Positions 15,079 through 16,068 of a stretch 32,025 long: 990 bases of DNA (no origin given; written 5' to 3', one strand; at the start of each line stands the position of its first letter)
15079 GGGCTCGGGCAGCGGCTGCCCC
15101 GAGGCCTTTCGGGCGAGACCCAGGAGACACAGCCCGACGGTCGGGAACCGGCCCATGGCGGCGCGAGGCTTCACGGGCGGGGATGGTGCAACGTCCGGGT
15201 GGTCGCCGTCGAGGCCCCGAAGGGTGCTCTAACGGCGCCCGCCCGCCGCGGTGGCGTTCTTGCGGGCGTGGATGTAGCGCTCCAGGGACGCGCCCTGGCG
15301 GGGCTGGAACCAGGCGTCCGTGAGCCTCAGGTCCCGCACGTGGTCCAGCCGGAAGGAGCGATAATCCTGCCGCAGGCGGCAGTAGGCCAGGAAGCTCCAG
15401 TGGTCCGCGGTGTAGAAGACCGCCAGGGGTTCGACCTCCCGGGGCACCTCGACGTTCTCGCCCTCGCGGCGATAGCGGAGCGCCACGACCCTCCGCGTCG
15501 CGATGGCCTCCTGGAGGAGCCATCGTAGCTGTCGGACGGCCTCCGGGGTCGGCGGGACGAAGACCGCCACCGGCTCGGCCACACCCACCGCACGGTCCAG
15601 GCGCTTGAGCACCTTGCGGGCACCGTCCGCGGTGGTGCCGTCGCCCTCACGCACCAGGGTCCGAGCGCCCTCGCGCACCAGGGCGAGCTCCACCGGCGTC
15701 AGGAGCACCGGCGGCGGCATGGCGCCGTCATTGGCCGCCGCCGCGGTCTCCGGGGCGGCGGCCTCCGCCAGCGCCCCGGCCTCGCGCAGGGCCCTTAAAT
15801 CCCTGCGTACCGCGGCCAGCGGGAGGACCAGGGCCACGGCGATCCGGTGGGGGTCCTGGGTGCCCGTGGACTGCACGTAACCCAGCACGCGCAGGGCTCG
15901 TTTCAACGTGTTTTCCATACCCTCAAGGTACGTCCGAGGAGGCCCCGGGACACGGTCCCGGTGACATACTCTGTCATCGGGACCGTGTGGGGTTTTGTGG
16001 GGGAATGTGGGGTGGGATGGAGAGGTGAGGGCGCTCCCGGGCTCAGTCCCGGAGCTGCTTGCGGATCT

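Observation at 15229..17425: Sigma-70 factor gene followed on the same strand by a WYL-domain regulator with a palindromic candidate operator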

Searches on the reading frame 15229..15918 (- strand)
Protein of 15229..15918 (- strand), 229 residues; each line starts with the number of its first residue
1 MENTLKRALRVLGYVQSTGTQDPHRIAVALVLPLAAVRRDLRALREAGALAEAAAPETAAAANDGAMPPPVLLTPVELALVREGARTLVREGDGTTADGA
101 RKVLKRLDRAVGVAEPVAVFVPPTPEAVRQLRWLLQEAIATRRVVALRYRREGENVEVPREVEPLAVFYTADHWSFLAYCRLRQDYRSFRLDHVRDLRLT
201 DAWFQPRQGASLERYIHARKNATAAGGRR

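Call 5: search_protein_families(library=pfam, proteins=[window:15229-15918:-], max_evalue=0.01)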
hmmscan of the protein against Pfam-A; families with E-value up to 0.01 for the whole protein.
window:15229-15918:- (229 aa): 2 families
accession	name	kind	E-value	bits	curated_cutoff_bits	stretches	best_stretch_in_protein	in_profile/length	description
PF13280.12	WYL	-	3.5e-16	59.4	21.8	1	135-198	6-69/70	WYL domain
PF09339.16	HTH_IclR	-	0.0064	16.7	22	0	4-50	1-48/52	IclR helix-turn-helix domain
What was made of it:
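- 15229..15918 (-): WYL-domain transcription regulator, 229 aa. Layout: HTH (4-46), disordered linker with a conserved ANDG motif (47-74), three-helix bundle (75-140), WYL barrel (143-203), C-terminal helix (212-226). There is no WCX domain. Pfam (call 5).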

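Call 7: find_homologous_proteins(query=window:15229-15918:-, max_evalue=0.00001)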
Query window:15229-15918:- (229 aa): 25 proteins with E <= 0.00001 among 8000 candidates.
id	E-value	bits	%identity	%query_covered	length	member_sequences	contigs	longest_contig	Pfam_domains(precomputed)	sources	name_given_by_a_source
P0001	7.3e-139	479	100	98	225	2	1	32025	PF13280.13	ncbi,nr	ncbi:MAG: WYL domain-containing protein [Deltaproteobacteria bacterium]|nr:WYL domain-containing pro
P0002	4.8e-109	381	80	98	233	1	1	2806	PF12840.14,PF13280.13,PF09339.17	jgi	jgi:predicted DNA-binding transcriptional regulator YafY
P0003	4.8e-37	146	40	97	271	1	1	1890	PF13412.13,PF13280.13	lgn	-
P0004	4.5e-34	136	44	96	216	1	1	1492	PF13280.13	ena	-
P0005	6.6e-28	116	42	96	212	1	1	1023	PF13280.13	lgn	-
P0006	1.1e-18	86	31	86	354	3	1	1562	PF08279.19,PF19187.7,PF13280.13,PF25583.2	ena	-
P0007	3.4e-18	84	34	92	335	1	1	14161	PF08279.19,PF19187.7,PF13280.13,PF25583.2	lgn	-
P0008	2.8e-17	81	32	97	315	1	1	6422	PF08279.19,PF19187.7,PF13280.13,PF25583.2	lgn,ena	-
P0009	3.4e-17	81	31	86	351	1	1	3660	PF08279.19,PF13280.13,PF25583.2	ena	-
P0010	3.5e-16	78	32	96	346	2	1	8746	PF08279.19,PF19187.7,PF13280.13,PF25583.2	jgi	jgi:predicted DNA-binding transcriptional regulator YafY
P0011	2.7e-13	68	29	97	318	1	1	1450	PF08279.19,PF19187.7,PF13280.13,PF25583.2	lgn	-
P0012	1.0e-12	66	28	97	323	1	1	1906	PF08279.19,PF19187.7,PF13280.13,PF25583.2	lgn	-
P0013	1.0e-11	63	31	93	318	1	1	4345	PF08279.19,PF19187.7,PF13280.13,PF25583.2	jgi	jgi:predicted DNA-binding transcriptional regulator YafY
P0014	2.3e-9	55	39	36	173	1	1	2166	PF13280.13,PF25583.2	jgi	jgi:predicted DNA-binding transcriptional regulator YafY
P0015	1.7e-8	53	46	34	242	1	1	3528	PF08279.19,PF13280.13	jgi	-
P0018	4.9e-7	48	36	51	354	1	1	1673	PF19187.7,PF13280.13,PF25583.2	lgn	-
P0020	7.9e-7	47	28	94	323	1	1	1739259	PF08279.19,PF19187.7,PF13280.13,PF25583.2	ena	-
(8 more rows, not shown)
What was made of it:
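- On WYL-domain transcription factors (PafBC/DriD/BrxR/CapW type): More distant homologues of 315-354 aa do carry PF25583 (call 7).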

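Call 9: find_encoding_contigs(protein=P0002, flank=10000)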
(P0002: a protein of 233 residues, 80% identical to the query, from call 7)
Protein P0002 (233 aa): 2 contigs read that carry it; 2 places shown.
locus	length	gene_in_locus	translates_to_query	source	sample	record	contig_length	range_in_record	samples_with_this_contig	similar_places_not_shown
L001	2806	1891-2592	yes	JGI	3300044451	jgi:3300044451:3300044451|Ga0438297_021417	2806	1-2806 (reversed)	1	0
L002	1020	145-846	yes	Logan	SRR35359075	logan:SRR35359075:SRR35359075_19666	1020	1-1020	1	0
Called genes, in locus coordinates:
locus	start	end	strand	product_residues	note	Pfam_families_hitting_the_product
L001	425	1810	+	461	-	PF04542:Sigma70_r2, PF04539:Sigma70_r3, PF04545:Sigma70_r4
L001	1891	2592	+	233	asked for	PF09339:HTH_IclR (weak), PF12840:HTH_20 (weak), PF13280:WYL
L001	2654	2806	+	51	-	?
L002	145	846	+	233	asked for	PF09339:HTH_IclR (weak), PF12840:HTH_20 (weak), PF13280:WYL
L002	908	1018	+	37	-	?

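Call 10: find_encoding_contigs(protein=P0003, flank=10000)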
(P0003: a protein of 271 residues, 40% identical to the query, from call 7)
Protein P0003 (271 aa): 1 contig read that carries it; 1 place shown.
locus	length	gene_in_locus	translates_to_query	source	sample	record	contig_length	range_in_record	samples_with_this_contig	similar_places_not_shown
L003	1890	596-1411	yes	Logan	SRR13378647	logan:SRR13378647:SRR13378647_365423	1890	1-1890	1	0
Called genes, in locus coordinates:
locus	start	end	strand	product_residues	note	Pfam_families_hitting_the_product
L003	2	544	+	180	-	?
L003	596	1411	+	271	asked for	PF13412:HTH_24 (faint), PF13280:WYL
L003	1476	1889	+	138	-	?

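Call 11: find_encoding_contigs(protein=P0004, flank=10000)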
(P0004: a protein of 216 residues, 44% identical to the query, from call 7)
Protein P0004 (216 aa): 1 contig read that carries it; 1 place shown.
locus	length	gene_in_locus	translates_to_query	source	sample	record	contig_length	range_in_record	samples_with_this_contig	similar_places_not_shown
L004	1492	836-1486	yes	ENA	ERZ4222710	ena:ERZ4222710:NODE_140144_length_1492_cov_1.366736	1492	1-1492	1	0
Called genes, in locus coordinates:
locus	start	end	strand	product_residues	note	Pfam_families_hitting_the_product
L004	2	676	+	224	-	?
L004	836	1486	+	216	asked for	PF13280:WYL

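Call 12: find_encoding_contigs(protein=P0005, flank=10000)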
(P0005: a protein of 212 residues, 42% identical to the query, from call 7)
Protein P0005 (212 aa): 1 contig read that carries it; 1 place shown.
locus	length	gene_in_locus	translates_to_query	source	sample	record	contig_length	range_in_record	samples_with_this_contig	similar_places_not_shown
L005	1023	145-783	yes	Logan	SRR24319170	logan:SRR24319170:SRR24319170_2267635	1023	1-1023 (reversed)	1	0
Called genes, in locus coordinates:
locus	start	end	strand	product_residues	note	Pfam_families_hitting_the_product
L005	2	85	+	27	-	?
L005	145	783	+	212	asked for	PF13280:WYL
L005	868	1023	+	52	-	?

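Call 17: find_related_loci(query=A1, collection=genome_contigs, flank=6000)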
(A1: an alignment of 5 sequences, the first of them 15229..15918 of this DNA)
Query A1 (229 aa) in genome_contigs; peptide patterns used: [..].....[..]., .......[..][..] (x = any residue, [..] = any of these).
63 stretches matched a pattern; 1 encode a relative of the query (tblastn E <= 1e-3); 1 distinct loci.
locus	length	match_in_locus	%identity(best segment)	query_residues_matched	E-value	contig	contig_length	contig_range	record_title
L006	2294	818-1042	41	131-205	2e-14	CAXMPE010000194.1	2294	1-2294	MAG: uncultured Verrucomicrobiales bacterium isolate 07C-BC-St04_bin.4.orig genome assembly, contig: k141_151005, whole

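Call 18: find_related_loci(query=A1, collection=metagenome_contigs, flank=6000)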
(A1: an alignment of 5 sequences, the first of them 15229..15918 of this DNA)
Query A1 (229 aa) in metagenome_contigs; peptide patterns used: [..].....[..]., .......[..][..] (x = any residue, [..] = any of these).
108 stretches matched a pattern; 1 encode a relative of the query (tblastn E <= 1e-3); 1 distinct loci.
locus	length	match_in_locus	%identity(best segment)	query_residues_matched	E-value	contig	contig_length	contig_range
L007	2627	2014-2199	44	147-208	4e-13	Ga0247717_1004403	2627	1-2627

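Call 28: search_protein_families(library=ncbifam, proteins=[window:15229-15918:-], max_evalue=0.001)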
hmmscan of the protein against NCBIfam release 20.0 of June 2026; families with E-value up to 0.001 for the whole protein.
window:15229-15918:- (229 aa): 1 family
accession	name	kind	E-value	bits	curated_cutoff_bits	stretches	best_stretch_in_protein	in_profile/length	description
NF007339.0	PRK09834.1-1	equivalog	2.8e-05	23.5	299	1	4-57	22-75/271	DNA-binding transcriptional regulator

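Call 30: search_solved_structures(query=A1, max_evalue=1, show_alignments=2)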
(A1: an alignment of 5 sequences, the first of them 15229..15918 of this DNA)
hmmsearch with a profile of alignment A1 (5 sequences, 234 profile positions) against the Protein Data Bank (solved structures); distinct sequences matched with E-value up to 1: 18.
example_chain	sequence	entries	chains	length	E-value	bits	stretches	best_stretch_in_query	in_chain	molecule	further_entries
6sj9_A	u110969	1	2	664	2.6e-12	50.2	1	99-199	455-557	Proteasome accessory factor B/C (PafBC)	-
7p5x_AY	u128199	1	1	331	6.1e-09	39.2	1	39-198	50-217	Transcriptional regulator-like protein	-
9fnd_X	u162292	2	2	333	6.2e-09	39.2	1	39-198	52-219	Transcriptional regulator-like protein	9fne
7p5x_AX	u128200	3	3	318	1.9e-08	37.5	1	68-203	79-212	PafC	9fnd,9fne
9cu3_B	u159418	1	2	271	0.0068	19.4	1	70-218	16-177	WYL domain-containing protein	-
9pfq_Q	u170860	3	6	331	0.014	18.3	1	74-218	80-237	WYL domain-containing protein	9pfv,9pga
8tp8_A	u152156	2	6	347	0.016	18.2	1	74-218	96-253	DeoR-family transcriptional regulator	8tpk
9c5g_A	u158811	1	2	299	0.026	17.5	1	133-200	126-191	CapW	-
7tb5_A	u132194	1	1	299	0.13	15.2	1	135-198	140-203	WYL domain-containing protein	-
5j6x_A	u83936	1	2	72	0.14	15.1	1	8-48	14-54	Z-DNA binding protein kinase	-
4lb5_A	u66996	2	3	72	0.19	14.7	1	9-48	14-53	Protein kinase containing Z-DNA binding domains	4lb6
7qfz_A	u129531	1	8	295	0.41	13.6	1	128-203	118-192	WYL domain-containing protein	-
2fiu_A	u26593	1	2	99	0.53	13.2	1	77-140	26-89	conserved hypothetical protein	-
3hl0_A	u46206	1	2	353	0.7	12.8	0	19-114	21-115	Maleylacetate reductase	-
7tzv_A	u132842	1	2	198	0.87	12.5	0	141-218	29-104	WYL domain-containing protein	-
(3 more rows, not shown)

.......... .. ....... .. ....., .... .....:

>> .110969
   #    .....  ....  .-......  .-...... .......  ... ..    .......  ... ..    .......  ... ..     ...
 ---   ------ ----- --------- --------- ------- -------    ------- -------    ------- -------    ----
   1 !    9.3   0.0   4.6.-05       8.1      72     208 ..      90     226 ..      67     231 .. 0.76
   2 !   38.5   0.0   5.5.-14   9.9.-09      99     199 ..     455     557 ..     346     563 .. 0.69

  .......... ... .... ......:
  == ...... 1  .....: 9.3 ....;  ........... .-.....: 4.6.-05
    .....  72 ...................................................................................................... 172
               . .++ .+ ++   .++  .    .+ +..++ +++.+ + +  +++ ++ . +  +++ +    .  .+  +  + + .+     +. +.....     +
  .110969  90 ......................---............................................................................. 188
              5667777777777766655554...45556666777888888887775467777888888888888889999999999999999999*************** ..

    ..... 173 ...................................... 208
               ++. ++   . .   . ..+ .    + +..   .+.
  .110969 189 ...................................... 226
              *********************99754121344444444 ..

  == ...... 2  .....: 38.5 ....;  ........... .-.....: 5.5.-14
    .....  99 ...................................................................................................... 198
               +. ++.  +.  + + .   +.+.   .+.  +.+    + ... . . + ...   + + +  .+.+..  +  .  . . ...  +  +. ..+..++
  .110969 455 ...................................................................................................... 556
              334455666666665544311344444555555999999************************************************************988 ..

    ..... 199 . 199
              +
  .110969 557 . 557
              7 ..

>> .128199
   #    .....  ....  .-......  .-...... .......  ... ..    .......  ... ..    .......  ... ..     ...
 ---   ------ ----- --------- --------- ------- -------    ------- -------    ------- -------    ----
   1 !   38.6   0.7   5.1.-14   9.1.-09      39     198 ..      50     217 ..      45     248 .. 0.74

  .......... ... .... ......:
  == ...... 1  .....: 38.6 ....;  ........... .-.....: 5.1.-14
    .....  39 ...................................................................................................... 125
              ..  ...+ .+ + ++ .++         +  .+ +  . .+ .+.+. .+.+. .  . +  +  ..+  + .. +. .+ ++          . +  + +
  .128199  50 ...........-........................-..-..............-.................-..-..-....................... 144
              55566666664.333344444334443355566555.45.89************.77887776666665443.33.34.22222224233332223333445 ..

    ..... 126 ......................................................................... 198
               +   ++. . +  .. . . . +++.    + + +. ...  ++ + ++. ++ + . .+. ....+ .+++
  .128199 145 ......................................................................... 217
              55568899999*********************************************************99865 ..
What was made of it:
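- Closest known: DriD. Different: Sequence similarity is weak (profile E = 0.014-0.016; call 30).
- Profile against PDB gives PafBC at 2.6e-12 (call 30).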

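Call 34: find_homologous_proteins(query=A2, max_evalue=1e-10)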
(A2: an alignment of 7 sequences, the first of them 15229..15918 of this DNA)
Query A2 (7 sequences) (229 aa, profile of the alignment): 39 proteins with E <= 1e-10 among 8000 candidates.
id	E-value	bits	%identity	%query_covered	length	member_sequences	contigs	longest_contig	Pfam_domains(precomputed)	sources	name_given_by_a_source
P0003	1.8e-106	373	40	97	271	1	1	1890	PF13412.13,PF13280.13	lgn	-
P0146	5.9e-106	372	37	96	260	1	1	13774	PF19187.7,PF13280.13,PF08220.19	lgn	-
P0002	9.5e-106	371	80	98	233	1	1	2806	PF12840.14,PF13280.13,PF09339.17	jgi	jgi:predicted DNA-binding transcriptional regulator YafY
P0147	4.3e-102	359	38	99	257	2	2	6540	PF19187.7,PF13280.13,PF08220.19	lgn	-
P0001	1.3e-98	348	100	98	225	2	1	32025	PF13280.13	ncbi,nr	ncbi:MAG: WYL domain-containing protein [Deltaproteobacteria bacterium]|nr:WYL domain-containing pro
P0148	5.2e-95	336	37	99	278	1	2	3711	PF19187.7,PF13280.13,PF08220.19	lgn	-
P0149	7.7e-94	332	38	94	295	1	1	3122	PF13280.13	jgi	jgi:predicted DNA-binding transcriptional regulator YafY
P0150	1.9e-92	327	47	96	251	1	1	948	PF13280.13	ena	-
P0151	3.1e-92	327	37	99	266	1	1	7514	PF13280.13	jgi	jgi:predicted DNA-binding transcriptional regulator YafY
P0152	1.3e-91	325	36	99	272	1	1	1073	PF19187.7,PF13280.13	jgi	jgi:predicted DNA-binding transcriptional regulator YafY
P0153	1.5e-90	321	37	98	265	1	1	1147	PF13280.13,PF08220.19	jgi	-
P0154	3.2e-88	314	38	96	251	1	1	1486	PF13280.13,PF08220.19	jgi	jgi:predicted DNA-binding transcriptional regulator YafY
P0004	5.1e-84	300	44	96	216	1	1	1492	PF13280.13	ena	-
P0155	5.1e-83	297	37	97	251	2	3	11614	PF13280.13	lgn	-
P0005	1.2e-77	279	42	96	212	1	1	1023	PF13280.13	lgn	-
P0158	4.0e-72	261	35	97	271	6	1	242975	PF13280.13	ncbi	-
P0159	1.2e-70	256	34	94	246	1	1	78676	PF13280.13,PF08220.19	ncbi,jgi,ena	jgi:predicted DNA-binding transcriptional regulator YafY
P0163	8.0e-69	250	30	97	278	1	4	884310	PF13280.13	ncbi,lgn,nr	ncbi:MAG: WYL domain-containing protein [Myxococcales bacterium]|nr:WYL domain-containing protein [M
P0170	1.6e-65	239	30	98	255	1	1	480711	PF13280.13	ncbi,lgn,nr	ncbi:MAG: WYL domain-containing protein [Deltaproteobacteria bacterium]|nr:WYL domain-containing pro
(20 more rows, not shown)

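Call 35: find_encoding_contigs(protein=P0163, flank=7000, max_places=3)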
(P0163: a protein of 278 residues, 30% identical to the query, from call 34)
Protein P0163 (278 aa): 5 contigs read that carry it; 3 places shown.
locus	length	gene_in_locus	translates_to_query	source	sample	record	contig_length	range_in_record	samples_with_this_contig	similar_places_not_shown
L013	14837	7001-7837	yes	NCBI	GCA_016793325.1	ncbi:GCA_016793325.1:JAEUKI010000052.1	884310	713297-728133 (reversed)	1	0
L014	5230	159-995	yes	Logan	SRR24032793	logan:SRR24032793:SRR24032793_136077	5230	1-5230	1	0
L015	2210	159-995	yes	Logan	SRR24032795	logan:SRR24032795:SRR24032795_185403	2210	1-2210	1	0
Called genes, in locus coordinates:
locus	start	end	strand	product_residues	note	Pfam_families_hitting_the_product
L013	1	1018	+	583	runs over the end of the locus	-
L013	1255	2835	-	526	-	PF12704:MacB_PCD, PF02687:FtsX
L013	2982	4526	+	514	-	-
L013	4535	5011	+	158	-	-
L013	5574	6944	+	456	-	PF04542:Sigma70_r2, PF04539:Sigma70_r3, PF04545:Sigma70_r4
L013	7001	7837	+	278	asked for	PF13280:WYL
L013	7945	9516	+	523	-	PF00496:SBP_bac_5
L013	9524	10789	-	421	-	PF02844:GARS_N, PF01071:GARS_A, PF02655:ATP-grasp_3 (faint), PF02786:CPSase_L_D2 (weak), PF02843:GARS_C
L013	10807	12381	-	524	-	PF02142:MGS, PF01808:AICARFT_IMPCHas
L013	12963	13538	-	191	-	PF04545:Sigma70_r4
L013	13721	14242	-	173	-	-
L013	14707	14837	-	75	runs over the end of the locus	-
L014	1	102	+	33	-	?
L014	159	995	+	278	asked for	PF13280:WYL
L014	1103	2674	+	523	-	PF00496:SBP_bac_5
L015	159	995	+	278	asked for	PF13280:WYL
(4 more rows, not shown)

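Call 36: find_encoding_contigs(protein=P0170, flank=7000, max_places=2)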
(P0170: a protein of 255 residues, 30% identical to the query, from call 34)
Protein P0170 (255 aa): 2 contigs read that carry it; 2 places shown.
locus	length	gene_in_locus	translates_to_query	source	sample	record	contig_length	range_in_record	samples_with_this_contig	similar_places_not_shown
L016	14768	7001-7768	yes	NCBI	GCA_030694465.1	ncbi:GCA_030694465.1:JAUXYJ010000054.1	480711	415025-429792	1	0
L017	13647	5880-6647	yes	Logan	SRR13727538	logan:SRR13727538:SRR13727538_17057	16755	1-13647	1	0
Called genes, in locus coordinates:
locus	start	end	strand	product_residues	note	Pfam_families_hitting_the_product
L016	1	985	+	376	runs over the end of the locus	PF01926:MMR_HSR1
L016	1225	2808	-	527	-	PF12704:MacB_PCD, PF02687:FtsX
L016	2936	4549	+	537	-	-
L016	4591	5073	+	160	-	-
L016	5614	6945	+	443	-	PF04542:Sigma70_r2, PF04539:Sigma70_r3, PF04545:Sigma70_r4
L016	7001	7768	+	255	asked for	PF13280:WYL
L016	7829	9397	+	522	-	PF00496:SBP_bac_5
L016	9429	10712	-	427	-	PF02844:GARS_N, PF02222:ATP-grasp (faint), PF01071:GARS_A, PF02843:GARS_C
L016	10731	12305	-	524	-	PF02142:MGS, PF01808:AICARFT_IMPCHas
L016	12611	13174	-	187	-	PF04545:Sigma70_r4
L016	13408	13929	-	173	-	-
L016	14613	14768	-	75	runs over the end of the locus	-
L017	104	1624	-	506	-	PF12704:MacB_PCD, PF02687:FtsX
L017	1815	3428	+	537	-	-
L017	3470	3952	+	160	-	-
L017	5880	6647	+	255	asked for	PF13280:WYL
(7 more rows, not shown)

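Call 37: find_encoding_contigs(protein=P0158, flank=7000, max_places=2)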
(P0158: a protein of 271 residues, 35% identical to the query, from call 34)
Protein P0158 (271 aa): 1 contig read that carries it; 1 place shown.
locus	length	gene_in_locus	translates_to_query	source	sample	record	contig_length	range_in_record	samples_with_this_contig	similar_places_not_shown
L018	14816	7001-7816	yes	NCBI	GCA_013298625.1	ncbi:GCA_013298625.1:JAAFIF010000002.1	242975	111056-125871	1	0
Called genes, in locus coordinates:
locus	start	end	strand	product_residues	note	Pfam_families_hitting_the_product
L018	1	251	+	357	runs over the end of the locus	PF13191:AAA_16 (weak), PF01926:MMR_HSR1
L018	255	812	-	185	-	-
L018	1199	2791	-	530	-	PF12704:MacB_PCD, PF02687:FtsX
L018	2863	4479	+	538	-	-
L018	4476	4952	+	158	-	-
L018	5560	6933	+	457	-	PF04542:Sigma70_r2, PF04539:Sigma70_r3, PF04545:Sigma70_r4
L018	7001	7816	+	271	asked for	PF13280:WYL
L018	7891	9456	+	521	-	PF00496:SBP_bac_5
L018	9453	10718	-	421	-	PF02844:GARS_N, PF01071:GARS_A, PF02786:CPSase_L_D2 (weak), PF02843:GARS_C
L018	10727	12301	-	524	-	PF02142:MGS, PF01808:AICARFT_IMPCHas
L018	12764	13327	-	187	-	PF04545:Sigma70_r4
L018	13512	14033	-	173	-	-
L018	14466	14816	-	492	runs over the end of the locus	PF28492:Beta_helix_4 (faint)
